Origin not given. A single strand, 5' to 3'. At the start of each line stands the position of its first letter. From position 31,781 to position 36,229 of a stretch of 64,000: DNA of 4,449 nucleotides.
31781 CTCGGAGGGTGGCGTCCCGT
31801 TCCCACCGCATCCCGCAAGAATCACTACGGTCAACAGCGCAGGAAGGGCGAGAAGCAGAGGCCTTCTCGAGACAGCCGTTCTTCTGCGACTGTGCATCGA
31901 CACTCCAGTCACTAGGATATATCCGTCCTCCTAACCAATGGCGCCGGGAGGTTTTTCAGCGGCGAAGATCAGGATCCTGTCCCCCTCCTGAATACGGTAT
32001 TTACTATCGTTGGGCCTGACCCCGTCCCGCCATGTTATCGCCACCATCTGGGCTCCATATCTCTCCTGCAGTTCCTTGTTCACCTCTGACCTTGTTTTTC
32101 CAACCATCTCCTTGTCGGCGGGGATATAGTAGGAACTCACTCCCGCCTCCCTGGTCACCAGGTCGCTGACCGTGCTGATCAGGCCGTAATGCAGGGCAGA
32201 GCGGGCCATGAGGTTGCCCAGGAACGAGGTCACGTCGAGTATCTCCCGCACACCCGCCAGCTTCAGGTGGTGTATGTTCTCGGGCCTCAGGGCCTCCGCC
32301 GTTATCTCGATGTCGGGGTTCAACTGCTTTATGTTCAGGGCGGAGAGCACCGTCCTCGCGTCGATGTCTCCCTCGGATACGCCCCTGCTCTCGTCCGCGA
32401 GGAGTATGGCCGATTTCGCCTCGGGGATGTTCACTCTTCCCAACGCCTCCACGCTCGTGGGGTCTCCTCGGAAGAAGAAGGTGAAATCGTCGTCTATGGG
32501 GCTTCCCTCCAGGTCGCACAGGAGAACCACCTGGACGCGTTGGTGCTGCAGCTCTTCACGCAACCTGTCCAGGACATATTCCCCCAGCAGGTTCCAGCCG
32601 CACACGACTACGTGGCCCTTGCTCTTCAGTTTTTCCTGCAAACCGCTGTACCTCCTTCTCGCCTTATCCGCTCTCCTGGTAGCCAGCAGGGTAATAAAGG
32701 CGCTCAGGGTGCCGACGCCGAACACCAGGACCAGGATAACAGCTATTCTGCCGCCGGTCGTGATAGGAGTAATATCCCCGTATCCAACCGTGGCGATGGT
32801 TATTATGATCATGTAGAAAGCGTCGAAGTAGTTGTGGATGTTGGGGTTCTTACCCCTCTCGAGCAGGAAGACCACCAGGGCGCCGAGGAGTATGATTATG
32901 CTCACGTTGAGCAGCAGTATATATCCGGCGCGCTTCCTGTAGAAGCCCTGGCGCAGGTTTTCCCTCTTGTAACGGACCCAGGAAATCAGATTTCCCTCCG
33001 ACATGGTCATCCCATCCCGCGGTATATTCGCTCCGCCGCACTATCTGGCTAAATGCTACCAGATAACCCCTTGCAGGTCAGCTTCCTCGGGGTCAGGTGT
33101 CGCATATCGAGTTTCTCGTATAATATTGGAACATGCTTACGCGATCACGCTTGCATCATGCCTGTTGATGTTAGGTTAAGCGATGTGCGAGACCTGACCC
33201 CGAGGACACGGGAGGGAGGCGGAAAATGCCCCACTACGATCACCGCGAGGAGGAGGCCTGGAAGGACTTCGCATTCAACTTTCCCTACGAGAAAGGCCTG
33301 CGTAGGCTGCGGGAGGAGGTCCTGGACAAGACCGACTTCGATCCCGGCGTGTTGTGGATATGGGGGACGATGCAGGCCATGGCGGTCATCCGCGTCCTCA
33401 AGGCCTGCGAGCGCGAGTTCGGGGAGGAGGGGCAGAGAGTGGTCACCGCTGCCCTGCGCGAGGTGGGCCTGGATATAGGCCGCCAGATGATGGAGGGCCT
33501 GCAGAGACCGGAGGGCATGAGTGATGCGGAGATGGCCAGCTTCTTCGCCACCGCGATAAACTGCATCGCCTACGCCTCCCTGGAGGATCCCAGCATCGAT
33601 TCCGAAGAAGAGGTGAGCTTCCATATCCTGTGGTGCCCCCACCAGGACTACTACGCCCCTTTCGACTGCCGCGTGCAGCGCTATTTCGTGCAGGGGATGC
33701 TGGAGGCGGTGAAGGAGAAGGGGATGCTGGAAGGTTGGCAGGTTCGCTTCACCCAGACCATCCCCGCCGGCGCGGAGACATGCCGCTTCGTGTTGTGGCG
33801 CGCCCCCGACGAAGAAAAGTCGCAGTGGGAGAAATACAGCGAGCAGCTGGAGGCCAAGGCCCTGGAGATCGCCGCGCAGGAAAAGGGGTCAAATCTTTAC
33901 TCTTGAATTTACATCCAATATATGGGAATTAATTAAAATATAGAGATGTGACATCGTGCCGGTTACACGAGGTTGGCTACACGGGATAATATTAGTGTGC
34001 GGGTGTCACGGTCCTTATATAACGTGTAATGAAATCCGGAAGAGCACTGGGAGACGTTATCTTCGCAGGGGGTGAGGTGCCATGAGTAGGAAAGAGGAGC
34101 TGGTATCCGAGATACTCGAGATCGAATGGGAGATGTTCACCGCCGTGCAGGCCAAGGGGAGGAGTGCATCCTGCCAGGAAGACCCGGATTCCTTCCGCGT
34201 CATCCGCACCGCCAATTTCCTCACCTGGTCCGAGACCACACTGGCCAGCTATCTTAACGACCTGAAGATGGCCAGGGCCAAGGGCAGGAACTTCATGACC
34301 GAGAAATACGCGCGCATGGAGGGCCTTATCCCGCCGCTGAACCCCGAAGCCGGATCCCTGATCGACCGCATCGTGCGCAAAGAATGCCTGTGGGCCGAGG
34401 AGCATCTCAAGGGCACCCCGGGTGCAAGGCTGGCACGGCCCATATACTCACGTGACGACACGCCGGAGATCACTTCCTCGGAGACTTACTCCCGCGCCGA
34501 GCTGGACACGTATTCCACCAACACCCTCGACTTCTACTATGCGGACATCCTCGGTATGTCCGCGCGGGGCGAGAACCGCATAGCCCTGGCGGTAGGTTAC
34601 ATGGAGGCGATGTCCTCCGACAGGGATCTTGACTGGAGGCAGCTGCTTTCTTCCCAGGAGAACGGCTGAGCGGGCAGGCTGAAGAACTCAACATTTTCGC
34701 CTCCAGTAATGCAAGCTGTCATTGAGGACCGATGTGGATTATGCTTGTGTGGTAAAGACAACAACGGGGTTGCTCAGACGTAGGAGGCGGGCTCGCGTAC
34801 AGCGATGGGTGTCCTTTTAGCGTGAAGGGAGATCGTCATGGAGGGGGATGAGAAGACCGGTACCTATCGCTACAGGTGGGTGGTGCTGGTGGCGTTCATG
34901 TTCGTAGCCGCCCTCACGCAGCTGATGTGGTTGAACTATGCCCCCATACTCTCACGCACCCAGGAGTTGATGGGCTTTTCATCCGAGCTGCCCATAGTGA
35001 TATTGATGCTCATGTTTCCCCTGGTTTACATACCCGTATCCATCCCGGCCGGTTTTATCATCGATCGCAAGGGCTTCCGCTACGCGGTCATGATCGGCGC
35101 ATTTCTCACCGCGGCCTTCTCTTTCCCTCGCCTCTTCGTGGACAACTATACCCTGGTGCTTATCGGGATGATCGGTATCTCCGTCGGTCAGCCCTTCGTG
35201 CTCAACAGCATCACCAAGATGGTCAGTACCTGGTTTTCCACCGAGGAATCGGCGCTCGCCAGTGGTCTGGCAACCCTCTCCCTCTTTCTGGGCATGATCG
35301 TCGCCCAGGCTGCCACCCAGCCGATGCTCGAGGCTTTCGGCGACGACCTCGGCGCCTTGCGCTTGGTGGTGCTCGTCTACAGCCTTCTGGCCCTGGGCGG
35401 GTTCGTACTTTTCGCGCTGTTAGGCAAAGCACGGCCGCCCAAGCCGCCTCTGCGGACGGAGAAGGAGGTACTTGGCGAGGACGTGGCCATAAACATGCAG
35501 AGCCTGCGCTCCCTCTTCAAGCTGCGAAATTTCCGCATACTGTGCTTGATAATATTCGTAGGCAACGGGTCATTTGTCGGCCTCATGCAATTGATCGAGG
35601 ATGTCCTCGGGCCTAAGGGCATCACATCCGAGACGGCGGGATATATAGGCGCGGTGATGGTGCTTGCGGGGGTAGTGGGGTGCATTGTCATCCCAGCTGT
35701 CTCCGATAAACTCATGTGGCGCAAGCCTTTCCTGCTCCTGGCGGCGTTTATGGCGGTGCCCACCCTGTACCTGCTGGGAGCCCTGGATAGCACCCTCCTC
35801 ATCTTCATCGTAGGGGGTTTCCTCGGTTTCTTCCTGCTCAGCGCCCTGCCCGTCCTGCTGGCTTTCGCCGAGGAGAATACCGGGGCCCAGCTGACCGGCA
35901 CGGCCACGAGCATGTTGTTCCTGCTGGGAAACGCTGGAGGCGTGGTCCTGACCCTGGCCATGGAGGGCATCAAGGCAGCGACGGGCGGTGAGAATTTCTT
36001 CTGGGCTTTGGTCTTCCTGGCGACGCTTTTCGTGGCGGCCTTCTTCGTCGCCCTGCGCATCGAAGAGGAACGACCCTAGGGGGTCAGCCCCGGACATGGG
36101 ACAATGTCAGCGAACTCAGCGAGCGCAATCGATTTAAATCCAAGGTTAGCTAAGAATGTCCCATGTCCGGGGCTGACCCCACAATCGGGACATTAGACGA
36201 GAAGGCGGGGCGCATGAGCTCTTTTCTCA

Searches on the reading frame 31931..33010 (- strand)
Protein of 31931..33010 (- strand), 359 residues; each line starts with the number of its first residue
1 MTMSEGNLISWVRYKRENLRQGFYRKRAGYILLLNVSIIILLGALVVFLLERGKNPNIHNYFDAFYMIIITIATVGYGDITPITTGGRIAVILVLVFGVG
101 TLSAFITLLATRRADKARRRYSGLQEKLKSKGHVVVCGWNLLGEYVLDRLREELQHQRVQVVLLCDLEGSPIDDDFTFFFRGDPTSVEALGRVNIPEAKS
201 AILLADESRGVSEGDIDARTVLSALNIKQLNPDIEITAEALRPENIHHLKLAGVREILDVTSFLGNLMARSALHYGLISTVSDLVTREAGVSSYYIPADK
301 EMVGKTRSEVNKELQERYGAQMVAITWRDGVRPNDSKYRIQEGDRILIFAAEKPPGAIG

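Call 65: search_protein_families(library=pfam, proteins=[window:31931-33010:-], max_evalue=0.001)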
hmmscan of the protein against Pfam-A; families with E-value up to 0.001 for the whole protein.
window:31931-33010:- (359 aa): 5 families
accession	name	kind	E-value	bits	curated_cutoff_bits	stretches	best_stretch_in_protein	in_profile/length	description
PF07885.22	Ion_trans_2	-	8.5e-18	64.5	22.5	1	38-111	4-75/79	Ion channel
PF22614.2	Slo-like_RCK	-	1.9e-12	47.3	24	1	130-237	2-118/119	Calcium-activated potassium channel slowpoke-like RCK domain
PF02254.24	TrkA_N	-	1.9e-11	44.7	23.8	1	134-257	1-113/116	TrkA-N domain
PF00520.37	Ion_trans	-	1.3e-08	34.8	25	1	29-110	130-230/241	Ion transport protein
PF02080.26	TrkA_C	-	0.0002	21.7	27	1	293-350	3-58/71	TrkA-C domain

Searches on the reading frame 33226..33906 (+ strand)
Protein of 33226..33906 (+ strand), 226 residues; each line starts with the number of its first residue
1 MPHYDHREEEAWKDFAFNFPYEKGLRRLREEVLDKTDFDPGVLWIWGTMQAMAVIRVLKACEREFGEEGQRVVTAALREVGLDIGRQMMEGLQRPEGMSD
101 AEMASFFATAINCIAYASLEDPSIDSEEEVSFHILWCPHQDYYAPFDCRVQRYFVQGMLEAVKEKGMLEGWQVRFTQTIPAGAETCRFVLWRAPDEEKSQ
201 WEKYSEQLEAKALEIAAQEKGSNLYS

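Call 65: search_protein_families(library=pfam, proteins=[window:33226-33906:+], max_evalue=0.001)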
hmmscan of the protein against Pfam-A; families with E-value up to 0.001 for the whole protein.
window:33226-33906:+ (226 aa): 1 family
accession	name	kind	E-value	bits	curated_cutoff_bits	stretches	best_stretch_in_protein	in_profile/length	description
PF14196.11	ATC_hydrolase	-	2.5e-05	25.6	28.1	1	49-188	4-143/145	L-2-amino-thiazoline-4-carboxylic acid hydrolase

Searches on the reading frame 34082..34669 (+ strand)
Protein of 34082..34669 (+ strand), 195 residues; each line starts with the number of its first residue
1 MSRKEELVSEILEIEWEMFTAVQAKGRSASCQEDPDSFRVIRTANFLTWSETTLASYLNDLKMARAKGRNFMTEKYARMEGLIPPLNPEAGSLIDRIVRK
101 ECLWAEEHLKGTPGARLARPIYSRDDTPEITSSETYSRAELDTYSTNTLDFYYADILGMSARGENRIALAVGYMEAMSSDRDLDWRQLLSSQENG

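Call 65: search_protein_families(library=pfam, proteins=[window:34082-34669:+], max_evalue=0.001)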
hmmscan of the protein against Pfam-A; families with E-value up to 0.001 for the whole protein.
window:34082-34669:+ (195 aa): 1 family
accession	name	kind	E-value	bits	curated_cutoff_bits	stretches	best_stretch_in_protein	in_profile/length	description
PF13526.11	DUF4125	-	1.9e-51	175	25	1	5-175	1-184/197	Protein of unknown function (DUF4125)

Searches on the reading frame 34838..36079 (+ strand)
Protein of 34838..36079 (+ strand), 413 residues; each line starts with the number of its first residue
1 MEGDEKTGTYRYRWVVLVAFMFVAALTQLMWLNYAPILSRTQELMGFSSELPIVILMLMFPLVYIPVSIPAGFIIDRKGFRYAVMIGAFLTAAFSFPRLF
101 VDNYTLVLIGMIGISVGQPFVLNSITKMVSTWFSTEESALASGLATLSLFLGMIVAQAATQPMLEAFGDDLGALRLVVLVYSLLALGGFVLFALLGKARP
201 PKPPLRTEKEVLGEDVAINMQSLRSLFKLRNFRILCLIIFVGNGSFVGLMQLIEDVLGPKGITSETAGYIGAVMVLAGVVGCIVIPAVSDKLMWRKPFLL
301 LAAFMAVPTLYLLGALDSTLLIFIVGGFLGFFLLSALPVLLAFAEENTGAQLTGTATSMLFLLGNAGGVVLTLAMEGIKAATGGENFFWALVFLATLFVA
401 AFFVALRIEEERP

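Call 3: search_protein_families(library=pfam, proteins=[window:34838-36079:+], max_evalue=0.01)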
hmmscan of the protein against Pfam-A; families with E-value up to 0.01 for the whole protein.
window:34838-36079:+ (413 aa): 2 families
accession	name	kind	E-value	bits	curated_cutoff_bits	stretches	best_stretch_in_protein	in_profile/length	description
PF07690.21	MFS_1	-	4.4e-27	95.4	33.4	1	21-370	2-345/347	Major Facilitator Superfamily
PF11700.14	ATG22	-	7.8e-05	22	24.1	1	137-311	189-369/482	Vacuole effluxer Atg22 like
